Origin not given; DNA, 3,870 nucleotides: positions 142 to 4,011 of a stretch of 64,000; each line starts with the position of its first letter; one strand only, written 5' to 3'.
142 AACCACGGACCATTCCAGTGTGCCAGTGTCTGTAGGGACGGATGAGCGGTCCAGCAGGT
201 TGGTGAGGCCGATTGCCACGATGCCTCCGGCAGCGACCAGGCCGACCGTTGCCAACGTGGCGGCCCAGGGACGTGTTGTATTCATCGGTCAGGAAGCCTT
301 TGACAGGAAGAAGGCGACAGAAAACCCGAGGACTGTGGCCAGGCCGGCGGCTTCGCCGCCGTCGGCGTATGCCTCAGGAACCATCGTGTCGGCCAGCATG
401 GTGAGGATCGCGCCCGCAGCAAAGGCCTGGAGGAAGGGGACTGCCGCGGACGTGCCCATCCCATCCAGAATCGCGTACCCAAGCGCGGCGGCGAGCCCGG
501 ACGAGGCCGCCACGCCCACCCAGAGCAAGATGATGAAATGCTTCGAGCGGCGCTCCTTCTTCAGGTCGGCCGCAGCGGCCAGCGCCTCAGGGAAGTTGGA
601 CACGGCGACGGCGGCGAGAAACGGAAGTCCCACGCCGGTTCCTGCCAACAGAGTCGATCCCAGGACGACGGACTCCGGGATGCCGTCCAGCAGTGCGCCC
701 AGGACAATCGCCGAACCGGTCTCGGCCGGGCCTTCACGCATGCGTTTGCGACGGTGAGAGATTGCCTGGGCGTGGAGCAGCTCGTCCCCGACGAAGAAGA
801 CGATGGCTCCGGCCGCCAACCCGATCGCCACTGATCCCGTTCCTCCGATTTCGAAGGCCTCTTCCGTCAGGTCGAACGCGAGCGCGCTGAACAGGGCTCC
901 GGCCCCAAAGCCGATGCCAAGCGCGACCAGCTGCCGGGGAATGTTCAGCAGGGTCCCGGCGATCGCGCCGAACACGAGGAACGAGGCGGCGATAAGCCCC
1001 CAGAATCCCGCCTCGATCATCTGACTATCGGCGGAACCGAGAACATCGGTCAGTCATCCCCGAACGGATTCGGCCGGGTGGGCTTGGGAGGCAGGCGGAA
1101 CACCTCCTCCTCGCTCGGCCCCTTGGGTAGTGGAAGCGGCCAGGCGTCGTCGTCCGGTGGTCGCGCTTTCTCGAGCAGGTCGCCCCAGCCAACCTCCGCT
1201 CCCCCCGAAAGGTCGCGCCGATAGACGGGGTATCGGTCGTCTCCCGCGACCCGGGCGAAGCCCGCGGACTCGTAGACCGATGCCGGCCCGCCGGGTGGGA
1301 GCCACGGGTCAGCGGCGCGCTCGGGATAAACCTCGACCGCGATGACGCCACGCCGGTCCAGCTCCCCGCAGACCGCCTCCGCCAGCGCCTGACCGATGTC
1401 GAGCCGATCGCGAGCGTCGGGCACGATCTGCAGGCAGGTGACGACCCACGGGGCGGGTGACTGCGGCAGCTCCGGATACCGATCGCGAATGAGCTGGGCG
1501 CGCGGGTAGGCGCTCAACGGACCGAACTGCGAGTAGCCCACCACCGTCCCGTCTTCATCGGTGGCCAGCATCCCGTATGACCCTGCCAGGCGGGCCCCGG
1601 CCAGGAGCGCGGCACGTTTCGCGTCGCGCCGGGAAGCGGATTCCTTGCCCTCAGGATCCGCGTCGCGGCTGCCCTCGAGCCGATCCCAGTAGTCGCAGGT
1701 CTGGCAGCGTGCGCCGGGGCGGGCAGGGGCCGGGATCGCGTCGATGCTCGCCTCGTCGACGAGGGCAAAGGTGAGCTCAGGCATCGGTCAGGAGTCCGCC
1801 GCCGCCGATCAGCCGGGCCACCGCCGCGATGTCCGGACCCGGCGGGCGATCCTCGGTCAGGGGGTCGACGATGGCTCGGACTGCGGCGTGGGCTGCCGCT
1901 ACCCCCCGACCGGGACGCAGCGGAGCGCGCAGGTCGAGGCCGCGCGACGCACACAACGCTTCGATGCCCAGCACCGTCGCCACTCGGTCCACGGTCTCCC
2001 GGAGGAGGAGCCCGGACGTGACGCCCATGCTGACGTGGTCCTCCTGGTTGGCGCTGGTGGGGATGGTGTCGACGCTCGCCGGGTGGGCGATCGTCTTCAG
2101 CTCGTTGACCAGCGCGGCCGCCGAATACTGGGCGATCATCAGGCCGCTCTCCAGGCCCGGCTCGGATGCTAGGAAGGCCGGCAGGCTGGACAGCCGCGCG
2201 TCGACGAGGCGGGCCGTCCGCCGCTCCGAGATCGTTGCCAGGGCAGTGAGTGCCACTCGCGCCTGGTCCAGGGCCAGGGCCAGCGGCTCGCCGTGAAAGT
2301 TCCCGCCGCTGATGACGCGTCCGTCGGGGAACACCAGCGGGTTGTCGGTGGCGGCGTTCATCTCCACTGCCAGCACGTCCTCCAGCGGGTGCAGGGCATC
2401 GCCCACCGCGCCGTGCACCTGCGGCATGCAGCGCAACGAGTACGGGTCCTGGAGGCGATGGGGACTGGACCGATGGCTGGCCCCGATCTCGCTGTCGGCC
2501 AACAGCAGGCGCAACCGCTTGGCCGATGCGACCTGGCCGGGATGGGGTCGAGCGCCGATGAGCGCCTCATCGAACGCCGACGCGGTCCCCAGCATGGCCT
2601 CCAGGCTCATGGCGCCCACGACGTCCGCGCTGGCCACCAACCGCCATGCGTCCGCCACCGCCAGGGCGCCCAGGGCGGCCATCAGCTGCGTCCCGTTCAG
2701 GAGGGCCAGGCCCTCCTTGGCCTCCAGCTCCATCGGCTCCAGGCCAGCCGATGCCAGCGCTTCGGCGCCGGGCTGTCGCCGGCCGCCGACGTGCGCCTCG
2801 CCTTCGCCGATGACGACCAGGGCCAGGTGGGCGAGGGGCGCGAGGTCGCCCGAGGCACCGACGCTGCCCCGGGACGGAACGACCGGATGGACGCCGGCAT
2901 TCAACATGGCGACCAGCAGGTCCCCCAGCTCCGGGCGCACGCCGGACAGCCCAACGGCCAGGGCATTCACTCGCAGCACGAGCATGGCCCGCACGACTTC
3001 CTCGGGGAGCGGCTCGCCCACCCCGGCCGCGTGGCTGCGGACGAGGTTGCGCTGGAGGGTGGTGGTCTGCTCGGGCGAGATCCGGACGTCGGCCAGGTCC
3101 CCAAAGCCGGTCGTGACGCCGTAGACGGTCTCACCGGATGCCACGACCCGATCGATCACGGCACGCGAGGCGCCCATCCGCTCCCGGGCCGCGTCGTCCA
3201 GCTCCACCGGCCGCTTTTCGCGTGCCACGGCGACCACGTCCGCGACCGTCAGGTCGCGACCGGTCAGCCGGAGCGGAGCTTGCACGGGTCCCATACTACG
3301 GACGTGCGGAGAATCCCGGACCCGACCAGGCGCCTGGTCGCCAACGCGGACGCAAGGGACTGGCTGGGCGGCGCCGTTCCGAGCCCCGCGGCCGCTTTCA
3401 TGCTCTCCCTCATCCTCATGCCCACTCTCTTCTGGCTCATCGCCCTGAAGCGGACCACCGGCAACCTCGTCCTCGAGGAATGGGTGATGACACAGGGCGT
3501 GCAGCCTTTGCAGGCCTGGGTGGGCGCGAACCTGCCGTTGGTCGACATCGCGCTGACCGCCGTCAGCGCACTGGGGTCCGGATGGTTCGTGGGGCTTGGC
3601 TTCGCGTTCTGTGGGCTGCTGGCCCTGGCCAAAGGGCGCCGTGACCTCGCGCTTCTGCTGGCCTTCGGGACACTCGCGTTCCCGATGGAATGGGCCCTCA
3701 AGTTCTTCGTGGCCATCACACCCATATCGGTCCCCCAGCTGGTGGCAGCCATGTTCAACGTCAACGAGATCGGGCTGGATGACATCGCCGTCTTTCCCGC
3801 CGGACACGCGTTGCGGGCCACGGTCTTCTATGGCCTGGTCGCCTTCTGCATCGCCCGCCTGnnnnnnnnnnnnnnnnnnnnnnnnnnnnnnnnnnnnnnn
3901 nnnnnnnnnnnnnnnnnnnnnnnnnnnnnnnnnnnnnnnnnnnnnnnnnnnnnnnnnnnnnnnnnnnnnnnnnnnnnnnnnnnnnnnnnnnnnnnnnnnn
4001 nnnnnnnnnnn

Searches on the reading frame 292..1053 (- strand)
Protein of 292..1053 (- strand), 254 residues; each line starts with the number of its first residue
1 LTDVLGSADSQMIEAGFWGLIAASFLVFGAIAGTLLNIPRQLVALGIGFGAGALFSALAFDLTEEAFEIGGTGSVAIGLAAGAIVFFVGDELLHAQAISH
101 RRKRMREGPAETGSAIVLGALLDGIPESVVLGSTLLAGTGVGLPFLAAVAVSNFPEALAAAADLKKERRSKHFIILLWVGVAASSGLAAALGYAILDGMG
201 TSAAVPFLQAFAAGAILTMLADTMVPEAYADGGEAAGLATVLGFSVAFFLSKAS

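Call 60: search_protein_families(library=pfam, proteins=[window:292-1053:-], max_evalue=0.001)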
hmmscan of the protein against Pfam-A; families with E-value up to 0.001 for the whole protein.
window:292-1053:- (254 aa): 1 family
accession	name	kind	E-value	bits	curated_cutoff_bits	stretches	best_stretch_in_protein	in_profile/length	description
PF02535.28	Zip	-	9.3e-06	25.5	35.1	1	116-250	181-322/323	ZIP Zinc transporter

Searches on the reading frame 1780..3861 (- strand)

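Call 34: search_protein_families(library=pfam, proteins=[window:1780-3861:-], max_evalue=0.001)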
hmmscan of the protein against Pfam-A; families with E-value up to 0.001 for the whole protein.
window:1780-3861:- (694 aa): 1 family
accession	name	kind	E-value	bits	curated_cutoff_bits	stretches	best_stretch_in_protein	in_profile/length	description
PF00221.24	Lyase_aromatic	-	2.1e-196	653.6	27.3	1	204-663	1-466/466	Aromatic amino acid lyase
